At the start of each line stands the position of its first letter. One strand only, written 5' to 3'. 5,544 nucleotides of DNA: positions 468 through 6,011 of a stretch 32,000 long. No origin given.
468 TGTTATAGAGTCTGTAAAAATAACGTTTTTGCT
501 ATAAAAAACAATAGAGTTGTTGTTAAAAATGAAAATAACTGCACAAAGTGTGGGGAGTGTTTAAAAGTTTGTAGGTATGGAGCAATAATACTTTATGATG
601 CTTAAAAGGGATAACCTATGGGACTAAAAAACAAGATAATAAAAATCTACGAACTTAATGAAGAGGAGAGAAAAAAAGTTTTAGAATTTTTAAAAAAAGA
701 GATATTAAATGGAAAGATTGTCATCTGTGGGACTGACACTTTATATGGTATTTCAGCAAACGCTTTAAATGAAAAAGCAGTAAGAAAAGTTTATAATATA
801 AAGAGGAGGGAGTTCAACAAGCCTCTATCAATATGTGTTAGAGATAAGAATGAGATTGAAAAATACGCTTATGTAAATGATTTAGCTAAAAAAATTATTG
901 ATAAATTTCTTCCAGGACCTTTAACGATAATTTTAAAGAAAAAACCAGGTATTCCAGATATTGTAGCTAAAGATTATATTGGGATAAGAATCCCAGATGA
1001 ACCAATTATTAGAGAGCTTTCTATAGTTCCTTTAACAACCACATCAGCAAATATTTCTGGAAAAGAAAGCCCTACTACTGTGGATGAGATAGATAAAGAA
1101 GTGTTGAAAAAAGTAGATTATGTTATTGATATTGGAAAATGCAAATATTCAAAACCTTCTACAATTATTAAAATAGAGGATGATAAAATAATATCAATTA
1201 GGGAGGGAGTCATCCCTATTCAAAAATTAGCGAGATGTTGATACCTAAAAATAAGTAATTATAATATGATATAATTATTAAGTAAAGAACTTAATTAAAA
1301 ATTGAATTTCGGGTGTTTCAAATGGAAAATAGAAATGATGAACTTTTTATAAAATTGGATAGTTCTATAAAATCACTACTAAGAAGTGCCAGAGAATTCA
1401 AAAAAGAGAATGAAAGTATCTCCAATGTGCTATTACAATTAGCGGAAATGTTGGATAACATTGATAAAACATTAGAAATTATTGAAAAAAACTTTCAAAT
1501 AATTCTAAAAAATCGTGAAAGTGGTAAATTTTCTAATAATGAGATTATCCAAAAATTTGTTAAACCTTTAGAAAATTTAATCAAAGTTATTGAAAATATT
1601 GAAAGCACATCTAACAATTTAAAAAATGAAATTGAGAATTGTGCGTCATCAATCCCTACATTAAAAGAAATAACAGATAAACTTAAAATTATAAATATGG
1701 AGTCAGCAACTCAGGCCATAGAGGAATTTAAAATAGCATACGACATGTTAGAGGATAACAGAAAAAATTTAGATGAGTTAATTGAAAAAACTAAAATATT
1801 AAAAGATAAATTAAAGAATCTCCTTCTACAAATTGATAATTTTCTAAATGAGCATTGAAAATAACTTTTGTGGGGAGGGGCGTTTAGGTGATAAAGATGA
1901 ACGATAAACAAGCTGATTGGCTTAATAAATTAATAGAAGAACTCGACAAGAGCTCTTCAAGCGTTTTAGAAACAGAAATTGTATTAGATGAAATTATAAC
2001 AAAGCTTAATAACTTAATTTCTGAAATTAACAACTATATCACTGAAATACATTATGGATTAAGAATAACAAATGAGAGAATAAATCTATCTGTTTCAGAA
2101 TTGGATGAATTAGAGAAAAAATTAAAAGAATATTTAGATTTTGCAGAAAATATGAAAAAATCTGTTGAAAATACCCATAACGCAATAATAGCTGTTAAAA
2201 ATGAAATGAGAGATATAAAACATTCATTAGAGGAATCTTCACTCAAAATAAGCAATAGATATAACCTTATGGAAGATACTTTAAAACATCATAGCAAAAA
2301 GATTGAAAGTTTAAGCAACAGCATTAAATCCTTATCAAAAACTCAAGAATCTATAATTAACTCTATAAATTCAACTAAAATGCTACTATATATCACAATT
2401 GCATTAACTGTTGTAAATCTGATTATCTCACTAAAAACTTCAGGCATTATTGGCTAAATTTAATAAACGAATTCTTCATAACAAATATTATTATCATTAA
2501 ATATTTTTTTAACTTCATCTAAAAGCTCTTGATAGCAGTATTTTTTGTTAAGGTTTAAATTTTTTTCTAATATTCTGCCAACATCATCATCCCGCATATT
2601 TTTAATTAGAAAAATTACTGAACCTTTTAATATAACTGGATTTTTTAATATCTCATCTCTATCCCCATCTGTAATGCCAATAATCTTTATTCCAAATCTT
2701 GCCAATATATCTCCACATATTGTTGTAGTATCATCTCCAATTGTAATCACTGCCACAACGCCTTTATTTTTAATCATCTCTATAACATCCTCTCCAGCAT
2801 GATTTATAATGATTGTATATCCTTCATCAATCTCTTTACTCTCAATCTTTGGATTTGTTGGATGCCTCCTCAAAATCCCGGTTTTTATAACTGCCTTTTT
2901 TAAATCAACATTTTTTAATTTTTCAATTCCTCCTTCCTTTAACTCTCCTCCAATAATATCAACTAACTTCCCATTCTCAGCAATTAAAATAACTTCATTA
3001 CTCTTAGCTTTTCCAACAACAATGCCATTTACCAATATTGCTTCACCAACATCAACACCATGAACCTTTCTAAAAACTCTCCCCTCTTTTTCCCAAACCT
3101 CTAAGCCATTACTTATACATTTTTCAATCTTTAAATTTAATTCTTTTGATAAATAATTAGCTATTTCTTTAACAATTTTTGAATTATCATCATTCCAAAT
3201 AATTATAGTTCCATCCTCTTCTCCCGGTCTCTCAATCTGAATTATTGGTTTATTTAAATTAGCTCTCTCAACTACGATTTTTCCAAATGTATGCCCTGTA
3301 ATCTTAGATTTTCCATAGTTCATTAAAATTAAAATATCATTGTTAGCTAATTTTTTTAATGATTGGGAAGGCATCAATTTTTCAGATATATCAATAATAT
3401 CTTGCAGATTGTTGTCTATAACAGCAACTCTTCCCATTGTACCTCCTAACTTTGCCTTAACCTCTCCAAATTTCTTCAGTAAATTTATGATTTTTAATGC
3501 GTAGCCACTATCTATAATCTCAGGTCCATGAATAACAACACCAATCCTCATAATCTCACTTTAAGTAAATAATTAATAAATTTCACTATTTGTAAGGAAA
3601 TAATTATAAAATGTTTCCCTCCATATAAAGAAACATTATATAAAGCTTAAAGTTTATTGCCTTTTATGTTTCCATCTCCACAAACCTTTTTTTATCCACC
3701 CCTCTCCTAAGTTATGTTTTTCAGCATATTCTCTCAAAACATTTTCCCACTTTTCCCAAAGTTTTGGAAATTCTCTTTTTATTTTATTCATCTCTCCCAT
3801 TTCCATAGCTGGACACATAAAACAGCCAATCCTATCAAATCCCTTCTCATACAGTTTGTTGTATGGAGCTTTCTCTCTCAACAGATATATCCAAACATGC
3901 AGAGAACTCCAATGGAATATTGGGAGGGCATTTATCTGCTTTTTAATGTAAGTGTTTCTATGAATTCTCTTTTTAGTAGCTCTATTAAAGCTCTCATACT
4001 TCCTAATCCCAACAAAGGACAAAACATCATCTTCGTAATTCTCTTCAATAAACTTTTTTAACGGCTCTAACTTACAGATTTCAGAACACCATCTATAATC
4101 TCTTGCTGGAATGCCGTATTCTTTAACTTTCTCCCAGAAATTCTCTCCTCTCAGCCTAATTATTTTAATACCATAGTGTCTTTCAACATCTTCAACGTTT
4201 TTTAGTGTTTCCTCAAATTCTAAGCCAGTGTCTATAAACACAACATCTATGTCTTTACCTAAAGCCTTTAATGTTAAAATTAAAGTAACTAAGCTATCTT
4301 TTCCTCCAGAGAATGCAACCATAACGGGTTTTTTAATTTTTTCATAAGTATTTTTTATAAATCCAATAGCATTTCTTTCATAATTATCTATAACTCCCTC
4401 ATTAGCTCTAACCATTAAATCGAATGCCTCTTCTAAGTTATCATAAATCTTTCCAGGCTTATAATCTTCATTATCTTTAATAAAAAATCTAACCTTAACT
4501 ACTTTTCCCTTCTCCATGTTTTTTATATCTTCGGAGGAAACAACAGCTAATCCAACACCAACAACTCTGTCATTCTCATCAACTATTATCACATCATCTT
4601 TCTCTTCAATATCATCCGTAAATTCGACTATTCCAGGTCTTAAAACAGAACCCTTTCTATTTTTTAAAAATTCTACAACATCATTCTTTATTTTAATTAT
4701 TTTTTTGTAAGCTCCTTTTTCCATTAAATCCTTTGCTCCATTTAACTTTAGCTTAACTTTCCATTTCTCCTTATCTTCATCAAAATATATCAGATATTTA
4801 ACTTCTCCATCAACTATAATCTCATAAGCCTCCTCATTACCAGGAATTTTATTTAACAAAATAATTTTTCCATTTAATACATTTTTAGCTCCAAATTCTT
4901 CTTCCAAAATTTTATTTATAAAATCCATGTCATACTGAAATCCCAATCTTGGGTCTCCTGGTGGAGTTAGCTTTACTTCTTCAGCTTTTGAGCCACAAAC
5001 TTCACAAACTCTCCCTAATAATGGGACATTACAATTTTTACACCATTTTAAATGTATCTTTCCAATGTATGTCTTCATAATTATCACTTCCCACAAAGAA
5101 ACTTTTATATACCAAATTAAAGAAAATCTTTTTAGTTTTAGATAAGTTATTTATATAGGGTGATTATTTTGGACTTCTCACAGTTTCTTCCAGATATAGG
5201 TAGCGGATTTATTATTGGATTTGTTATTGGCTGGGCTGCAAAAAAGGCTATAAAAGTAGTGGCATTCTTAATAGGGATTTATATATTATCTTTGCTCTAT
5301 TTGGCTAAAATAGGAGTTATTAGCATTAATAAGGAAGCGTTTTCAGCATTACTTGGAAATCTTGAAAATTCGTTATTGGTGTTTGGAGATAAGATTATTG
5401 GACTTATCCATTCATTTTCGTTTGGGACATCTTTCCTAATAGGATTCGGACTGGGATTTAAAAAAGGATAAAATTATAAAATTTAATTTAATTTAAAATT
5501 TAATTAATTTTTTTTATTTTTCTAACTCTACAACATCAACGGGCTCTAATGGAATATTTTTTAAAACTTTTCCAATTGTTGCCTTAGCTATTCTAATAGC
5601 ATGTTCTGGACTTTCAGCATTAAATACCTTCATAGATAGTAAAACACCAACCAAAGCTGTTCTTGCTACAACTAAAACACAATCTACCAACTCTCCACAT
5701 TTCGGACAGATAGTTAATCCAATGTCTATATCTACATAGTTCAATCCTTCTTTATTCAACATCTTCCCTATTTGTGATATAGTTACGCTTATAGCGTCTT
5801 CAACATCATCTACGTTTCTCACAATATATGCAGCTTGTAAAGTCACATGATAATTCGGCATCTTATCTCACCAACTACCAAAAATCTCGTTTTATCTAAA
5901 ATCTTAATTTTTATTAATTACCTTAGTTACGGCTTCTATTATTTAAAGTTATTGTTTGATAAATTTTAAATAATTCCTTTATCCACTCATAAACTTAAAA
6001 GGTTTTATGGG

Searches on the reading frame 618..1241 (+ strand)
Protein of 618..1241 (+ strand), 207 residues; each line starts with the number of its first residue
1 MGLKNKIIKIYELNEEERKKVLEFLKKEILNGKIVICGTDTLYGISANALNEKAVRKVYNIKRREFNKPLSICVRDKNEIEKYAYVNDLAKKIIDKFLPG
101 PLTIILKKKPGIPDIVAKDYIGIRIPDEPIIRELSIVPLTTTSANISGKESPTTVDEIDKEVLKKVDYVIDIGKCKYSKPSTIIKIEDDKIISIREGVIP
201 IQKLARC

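Call 86: search_protein_families(library=pfam, proteins=[window:618-1241:+], max_evalue=0.001)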
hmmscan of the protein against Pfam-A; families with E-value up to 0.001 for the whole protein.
window:618-1241:+ (207 aa): 1 family
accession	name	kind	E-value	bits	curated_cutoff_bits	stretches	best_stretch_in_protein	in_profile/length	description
PF01300.24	Sua5_yciO_yrdC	-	6.3e-51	172.8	25.1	1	29-197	3-178/178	Telomere recombination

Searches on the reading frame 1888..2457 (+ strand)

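Call 86: search_protein_families(library=pfam, proteins=[window:1888-2457:+], max_evalue=0.001)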
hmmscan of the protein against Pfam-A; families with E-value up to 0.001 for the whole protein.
window:1888-2457:+ (189 aa): 4 families
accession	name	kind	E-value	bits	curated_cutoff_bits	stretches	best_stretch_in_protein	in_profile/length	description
PF00015.26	MCPsignal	-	3.6e-05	24.1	34.6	0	84-163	79-161/172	Methyl-accepting chemotaxis protein (MCP) signalling domain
PF25547.1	WXG100_2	-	0.00036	21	27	0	129-184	72-129/150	WXG100 like domain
PF20663.3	COG4_N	-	0.00063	20.2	27.3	0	33-102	4-72/107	Conserved oligomeric Golgi complex subunit 4, N-terminal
PF24487.1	NDC80_loop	-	0.00097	19.3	27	1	9-96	82-169/233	Kinetochore protein NDC80 loop region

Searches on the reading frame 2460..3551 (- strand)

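Call 86: search_protein_families(library=pfam, proteins=[window:2460-3551:-], max_evalue=0.001)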
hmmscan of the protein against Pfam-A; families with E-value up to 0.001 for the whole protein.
window:2460-3551:- (363 aa): 1 family
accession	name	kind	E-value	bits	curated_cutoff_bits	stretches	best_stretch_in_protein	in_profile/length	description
PF09890.14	DUF2117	-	7.1e-124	413.5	25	1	5-333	1-322/325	Uncharacterized protein conserved in archaea (DUF2117)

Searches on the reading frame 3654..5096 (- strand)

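Call 86: search_protein_families(library=pfam, proteins=[window:3654-5096:-], max_evalue=0.001)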
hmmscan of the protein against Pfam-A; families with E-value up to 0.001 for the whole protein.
window:3654-5096:- (480 aa): 2 families
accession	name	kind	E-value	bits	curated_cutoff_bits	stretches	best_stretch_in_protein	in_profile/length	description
PF01507.26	PAPS_reduct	-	5.4e-56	189.8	22.5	1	258-430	2-174/175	Phosphoadenosine phosphosulfate reductase domain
PF01472.26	PUA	-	5.5e-19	68.3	24.8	1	134-205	3-73/74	PUA domain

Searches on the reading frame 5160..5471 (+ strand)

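Call 86: search_protein_families(library=pfam, proteins=[window:5160-5471:+], max_evalue=0.001)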
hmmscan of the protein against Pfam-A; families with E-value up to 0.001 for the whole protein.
window:5160-5471:+ (103 aa): 1 family
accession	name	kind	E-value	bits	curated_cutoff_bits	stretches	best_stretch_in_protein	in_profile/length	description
PF04930.20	FUN14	-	8.9e-13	48.9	22.5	1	13-100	1-92/92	FUN14 family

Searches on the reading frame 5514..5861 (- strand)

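Call 86: search_protein_families(library=pfam, proteins=[window:5514-5861:-], max_evalue=0.001)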
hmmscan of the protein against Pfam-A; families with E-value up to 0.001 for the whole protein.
window:5514-5861:- (115 aa): 1 family
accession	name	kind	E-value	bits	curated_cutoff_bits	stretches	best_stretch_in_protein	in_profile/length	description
PF04475.18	DUF555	-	1.1e-45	154.7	25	1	4-112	1-109/110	Protein of unknown function (DUF555)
